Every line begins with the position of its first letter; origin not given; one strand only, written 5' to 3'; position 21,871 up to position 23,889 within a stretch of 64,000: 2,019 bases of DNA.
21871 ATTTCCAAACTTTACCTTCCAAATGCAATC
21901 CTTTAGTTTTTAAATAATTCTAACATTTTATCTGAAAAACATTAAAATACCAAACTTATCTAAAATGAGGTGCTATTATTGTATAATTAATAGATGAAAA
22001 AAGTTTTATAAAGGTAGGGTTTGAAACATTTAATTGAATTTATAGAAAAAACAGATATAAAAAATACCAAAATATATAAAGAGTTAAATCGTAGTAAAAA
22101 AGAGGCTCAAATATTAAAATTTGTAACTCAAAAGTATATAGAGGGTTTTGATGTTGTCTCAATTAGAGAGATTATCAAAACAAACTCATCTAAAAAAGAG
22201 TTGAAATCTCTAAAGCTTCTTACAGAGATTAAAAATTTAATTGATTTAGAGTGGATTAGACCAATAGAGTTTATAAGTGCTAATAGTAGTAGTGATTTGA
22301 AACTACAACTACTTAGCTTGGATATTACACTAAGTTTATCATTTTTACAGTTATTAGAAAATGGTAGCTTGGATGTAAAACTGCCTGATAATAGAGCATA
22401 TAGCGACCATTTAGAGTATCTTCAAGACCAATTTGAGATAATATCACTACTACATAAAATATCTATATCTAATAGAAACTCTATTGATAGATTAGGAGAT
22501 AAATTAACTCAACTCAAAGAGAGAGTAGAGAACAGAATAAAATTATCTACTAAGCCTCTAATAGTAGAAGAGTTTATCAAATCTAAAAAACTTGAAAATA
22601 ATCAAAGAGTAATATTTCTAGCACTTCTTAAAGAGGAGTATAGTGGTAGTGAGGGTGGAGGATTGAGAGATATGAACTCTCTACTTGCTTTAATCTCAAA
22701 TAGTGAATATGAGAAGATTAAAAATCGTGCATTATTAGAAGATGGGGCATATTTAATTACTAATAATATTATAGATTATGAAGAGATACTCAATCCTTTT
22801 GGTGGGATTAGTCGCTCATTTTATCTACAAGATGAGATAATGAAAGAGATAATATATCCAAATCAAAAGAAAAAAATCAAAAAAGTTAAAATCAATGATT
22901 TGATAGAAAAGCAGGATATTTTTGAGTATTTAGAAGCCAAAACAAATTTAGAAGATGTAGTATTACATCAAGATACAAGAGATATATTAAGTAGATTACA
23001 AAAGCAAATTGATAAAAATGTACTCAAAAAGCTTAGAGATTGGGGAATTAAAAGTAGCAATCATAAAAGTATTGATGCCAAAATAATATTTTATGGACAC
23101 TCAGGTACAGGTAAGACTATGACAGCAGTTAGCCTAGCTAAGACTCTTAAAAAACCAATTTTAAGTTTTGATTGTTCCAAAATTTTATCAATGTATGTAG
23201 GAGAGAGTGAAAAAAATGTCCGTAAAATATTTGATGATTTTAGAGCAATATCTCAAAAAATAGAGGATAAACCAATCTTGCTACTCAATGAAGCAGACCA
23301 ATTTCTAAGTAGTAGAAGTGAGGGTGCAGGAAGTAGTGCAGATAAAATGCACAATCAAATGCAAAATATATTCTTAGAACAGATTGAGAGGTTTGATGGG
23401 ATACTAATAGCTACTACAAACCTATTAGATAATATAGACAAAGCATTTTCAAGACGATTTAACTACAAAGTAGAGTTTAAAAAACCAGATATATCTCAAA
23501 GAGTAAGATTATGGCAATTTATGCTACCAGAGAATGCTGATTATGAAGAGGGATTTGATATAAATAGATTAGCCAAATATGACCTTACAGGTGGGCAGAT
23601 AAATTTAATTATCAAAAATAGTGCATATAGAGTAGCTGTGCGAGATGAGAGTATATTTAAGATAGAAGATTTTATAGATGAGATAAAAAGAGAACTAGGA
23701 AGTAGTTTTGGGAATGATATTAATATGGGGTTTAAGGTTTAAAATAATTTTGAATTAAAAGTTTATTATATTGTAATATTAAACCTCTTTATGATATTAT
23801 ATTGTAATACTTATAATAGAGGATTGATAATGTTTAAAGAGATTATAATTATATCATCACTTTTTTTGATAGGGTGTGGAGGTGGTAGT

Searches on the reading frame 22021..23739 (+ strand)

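Call 44: search_protein_families(library=pfam, proteins=[window:22021-23739:+], max_evalue=0.00001)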
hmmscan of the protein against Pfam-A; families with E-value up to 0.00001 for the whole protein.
window:22021-23739:+ (573 aa): 2 families
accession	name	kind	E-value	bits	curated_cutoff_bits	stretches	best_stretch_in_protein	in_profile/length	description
PF00004.35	AAA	-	9.3e-28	97.7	21.2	1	355-487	1-130/131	ATPase family associated with various cellular activities (AAA)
PF22977.2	WHD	-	4.1e-06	27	27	0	122-156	8-42/221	Winged helix domain, variant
